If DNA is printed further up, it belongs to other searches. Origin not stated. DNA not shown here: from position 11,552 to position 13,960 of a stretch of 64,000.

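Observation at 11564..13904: Lone KAP NTPase gene sits on a 2.3-kb insertion bracketed by a perfect 16-bp direct repeat that splits a translationally coupled gene pair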

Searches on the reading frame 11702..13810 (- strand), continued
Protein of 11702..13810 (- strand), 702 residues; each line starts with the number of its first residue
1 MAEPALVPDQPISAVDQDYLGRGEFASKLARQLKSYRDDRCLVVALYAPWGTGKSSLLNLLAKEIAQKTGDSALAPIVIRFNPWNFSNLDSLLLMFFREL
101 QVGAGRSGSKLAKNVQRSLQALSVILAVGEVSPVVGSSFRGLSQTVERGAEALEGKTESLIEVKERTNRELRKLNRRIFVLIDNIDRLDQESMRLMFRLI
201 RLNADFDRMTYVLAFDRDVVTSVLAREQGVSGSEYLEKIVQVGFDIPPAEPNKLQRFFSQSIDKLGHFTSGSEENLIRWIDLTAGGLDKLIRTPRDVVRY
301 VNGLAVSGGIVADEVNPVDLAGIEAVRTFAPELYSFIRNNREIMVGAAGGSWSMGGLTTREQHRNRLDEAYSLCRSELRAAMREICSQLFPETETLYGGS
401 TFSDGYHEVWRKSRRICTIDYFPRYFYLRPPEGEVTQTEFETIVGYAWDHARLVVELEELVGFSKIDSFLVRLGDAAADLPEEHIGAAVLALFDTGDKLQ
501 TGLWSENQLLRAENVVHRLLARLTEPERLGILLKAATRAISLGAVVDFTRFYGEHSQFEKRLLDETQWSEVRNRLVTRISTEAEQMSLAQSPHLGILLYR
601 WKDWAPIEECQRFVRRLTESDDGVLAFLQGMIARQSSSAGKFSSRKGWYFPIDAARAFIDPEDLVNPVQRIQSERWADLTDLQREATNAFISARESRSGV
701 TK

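Call 25: find_encoding_contigs(protein=P0003, flank=6000, max_places=3)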
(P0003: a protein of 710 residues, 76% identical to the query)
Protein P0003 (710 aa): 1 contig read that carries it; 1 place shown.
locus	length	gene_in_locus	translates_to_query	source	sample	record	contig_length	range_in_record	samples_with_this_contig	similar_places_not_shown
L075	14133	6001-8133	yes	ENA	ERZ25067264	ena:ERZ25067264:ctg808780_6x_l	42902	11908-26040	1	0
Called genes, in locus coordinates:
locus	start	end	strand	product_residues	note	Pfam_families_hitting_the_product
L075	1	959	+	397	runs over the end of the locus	PF01420:Methylase_S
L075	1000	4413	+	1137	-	PF04313:HSDR_N, PF04851:ResIII, PF18766:SWI2_SNF2, PF22679:T1R_D3-like, PF11867:T1RH-like_C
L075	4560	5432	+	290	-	PF01582:TIR, PF13676:TIR_2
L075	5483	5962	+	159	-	-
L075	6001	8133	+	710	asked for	PF07693:KAP_NTPase, PF13191:AAA_16 (weak), PF13401:AAA_22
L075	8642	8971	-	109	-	-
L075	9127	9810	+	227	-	PF13808:DDE_Tnp_1_assoc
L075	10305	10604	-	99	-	-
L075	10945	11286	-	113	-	-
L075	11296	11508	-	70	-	-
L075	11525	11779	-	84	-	-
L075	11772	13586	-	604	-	PF00004:AAA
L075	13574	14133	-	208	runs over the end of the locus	-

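Call 30: search_protein_families(library=padloc, proteins=[window:11702-13810:-], max_evalue=0.01)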
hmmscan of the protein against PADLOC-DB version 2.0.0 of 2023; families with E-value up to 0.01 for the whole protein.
window:11702-13810:- (702 aa): 7 families
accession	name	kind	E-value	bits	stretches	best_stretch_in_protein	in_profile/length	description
PDLC02361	PifA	-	4.1e-91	304.7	1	6-680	5-708/720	PifA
PDLC02210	QatA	-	1.8e-12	44.6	2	16-90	8-77/593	-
PDLC02209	QatA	-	2e-07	28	1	19-89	12-76/646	-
PDLC04959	PDC-S20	-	5.6e-07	27.5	1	16-124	17-119/464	-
PDLC04957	PDC-S20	-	8.4e-05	20.2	0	17-86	5-77/446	-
PDLC04958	PDC-S20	-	0.00025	18.5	1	17-86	3-68/458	-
PDLC03839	LeoA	-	0.0075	13.4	0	26-64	42-80/559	-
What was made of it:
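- On PifA (PADLOC PDLC02361): E=4.1e-91, protein residues 6-680, profile positions 5-708 of 720 (call 30)
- PADLOC PifA E=4e-91, covering protein residues 6-680 of 702 and model positions 5-708 of 720 (call 30).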

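Call 43: find_related_loci(query=A3, collection=metagenome_contigs, flank=4000)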
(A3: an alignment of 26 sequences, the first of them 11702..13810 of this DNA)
Query A3 (702 aa) in metagenome_contigs; peptide patterns used: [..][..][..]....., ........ (x = any residue, [..] = any of these).
396 stretches matched a pattern; 283 encode a relative of the query (tblastn E <= 1e-3); the best 80 are kept; 80 distinct loci.
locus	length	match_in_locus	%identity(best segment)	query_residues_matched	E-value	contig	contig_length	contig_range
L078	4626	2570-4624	38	3-683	2e-148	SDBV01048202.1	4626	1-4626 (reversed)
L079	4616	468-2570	38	3-691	5e-143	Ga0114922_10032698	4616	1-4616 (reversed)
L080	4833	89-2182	37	1-693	2e-142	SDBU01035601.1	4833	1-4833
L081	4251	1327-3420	37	3-699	1e-140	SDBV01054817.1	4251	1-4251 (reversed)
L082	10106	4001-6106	36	4-691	3e-129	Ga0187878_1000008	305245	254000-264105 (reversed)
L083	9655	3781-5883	34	4-693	3e-121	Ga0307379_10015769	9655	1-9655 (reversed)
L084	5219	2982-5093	34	9-691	2e-113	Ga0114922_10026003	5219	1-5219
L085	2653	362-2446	35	16-691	4e-117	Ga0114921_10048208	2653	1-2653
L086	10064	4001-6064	33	9-690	1e-119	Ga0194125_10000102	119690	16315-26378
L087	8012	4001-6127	30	8-693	2e-106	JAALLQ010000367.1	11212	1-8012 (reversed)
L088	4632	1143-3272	33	2-694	5e-105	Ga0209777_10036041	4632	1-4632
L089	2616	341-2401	33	9-692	1e-107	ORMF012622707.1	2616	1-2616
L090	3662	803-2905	32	9-695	2e-104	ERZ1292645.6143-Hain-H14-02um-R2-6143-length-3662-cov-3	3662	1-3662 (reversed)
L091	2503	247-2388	29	8-697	1e-105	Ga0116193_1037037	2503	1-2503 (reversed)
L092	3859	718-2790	30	9-693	1e-102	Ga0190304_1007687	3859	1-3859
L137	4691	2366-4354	33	9-664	6e-92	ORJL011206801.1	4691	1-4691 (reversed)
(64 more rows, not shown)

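Call 55: find_encoding_contigs(protein=P0009, flank=5000, max_places=3)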
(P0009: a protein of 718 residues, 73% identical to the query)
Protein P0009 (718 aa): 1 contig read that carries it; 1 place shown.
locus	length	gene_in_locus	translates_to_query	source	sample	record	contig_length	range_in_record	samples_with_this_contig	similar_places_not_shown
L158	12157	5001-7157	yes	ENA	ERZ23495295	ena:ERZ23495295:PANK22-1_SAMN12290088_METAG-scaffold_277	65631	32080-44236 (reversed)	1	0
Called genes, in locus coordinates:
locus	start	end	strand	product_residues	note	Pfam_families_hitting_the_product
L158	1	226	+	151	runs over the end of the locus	PF01850:PIN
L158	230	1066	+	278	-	PF18144:SMODS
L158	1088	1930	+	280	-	PF18178:Cap17-like_N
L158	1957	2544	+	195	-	PF02481:DNA_processg_A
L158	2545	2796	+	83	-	-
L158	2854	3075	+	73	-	-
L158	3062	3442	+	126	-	-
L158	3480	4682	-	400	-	PF06782:UPF0236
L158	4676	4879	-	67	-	-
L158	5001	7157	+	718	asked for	PF07693:KAP_NTPase, PF13191:AAA_16 (weak), PF13401:AAA_22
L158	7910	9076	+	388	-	PF04607:RelA_SpoT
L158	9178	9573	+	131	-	PF05598:DUF772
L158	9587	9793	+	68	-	-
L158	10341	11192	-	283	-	-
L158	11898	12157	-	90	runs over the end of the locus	-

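Call 56: find_encoding_contigs(protein=P0005, flank=5000, max_places=3)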
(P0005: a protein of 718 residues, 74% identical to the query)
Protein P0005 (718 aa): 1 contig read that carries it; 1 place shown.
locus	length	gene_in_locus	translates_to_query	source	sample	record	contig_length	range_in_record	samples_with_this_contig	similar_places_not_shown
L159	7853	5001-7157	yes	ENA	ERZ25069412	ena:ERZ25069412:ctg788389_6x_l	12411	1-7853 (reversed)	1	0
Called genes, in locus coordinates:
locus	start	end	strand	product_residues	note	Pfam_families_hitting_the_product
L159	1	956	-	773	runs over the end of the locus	PF01061:ABC2_membrane, PF12679:ABC2_membrane_2, PF12698:ABC2_membrane_3, PF23357:DUF7088, PF09822:ABC_transp_aux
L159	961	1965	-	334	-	PF00005:ABC_tran, PF13304:AAA_21 (weak)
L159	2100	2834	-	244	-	PF00118:Cpn60_TCP1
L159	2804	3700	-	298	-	PF00118:Cpn60_TCP1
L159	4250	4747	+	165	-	PF01850:PIN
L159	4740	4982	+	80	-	-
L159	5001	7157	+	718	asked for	PF07693:KAP_NTPase, PF13191:AAA_16, PF13401:AAA_22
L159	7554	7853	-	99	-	?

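Call 57: find_encoding_contigs(protein=P0013, flank=5000, max_places=3)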
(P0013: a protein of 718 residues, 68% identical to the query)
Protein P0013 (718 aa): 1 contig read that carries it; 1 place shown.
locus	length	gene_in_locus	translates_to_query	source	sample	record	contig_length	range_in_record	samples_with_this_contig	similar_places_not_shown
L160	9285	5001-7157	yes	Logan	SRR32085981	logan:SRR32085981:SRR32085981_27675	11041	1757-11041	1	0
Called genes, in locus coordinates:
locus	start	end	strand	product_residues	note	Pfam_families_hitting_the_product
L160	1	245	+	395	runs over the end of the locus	-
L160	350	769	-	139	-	-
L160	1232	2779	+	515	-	PF13599:Pentapeptide_4 (faint), PF00805:Pentapeptide, PF13576:Pentapeptide_3 (faint), PF00805:Pentapeptide, PF08867:FRG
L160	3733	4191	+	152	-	-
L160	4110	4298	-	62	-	-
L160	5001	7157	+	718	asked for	PF07693:KAP_NTPase, PF13191:AAA_16 (weak), PF13401:AAA_22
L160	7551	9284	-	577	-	?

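Call 66: search_solved_structures(query=window:11702-13810:-, max_evalue=0.01)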
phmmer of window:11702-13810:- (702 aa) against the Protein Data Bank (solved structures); distinct sequences matched with E-value up to 0.01: 0.
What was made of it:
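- Tried and rejected: A sequence search of PDB was empty (call 66).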

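Call 68: search_protein_families(library=ncbifam, proteins=[window:11702-13810:-], max_evalue=0.001)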
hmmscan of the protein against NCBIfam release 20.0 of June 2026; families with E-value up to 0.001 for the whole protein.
window:11702-13810:- (702 aa): 2 families
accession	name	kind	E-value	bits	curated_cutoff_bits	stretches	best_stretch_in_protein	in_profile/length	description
NF041923.1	QatA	equivalog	1.2e-08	34.1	600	1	18-89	11-76/628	Qat anti-phage system ATPase QatA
TIGR02928.1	TIGR02928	subfamily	0.00064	18.7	181.3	0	20-100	18-99/366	orc1/cdc6 family replication initiation protein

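Call 76: predict_structure(alignment_id=A3)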
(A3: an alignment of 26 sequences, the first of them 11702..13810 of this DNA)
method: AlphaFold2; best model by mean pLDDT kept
length: 702 residues; sequences in the alignment: 26
mean_pLDDT: 60.1   pTM: 0.42
mean pLDDT of the five models: 60.1, 60.0, 58.8, 55.8, 55.5
residues with pLDDT >= 90: 46; 70-90: 216; 50-70: 170; < 50: 270
segments of 3 or more residues with pLDDT < 50: 1-13, 37-53, 84-90, 128-146, 186-195, 197-321, 347-354, 401-431, 555-559, 634-653, 697-702
pLDDT, mean of each block of 10 residues (from residue 1): 30 50 62 55 45 59 66 65 51 61 64 70 53 31 47 56 64 68 53 45 36 37 41 32 26 32 34 36 33 32 26 39 53 70 55 58 87 74 64 66 39 36 31 62 79 91 84 80 91 91 65 88 90 92 85 53 80 88 84 78 75 88 86 42 30 67 88 89 80 57 29
secondary structure, 60 per line:
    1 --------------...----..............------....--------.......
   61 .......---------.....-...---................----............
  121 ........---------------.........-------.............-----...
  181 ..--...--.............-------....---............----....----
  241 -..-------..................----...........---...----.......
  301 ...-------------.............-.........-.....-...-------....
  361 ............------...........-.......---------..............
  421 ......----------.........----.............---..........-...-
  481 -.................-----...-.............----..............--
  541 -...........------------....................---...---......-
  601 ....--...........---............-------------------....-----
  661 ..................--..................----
elements in order (helices of 4 or more, strands of 3 or more residues): H22-35 E42-45 H54-67 E77-81 H89-104 H109-128 H144-152 H160-172 E178-182 H190-202 E210-213 H217-228 H233-236 H251-268 H273-283 H294-303 H317-329 H331-339 H341-345 H357-372 H379-389 H391-397 H407-426 H437-445 H450-462 H466-475 H482-498 H508-520 H525-538 H542-552 H565-584 H594-599 H601-604 H607-617 H621-632 H652-655 H661-678 H681-698
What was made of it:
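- On KAP family P-loop NTPase (Pfam PF07693): The structure model has low confidence there (call 76).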
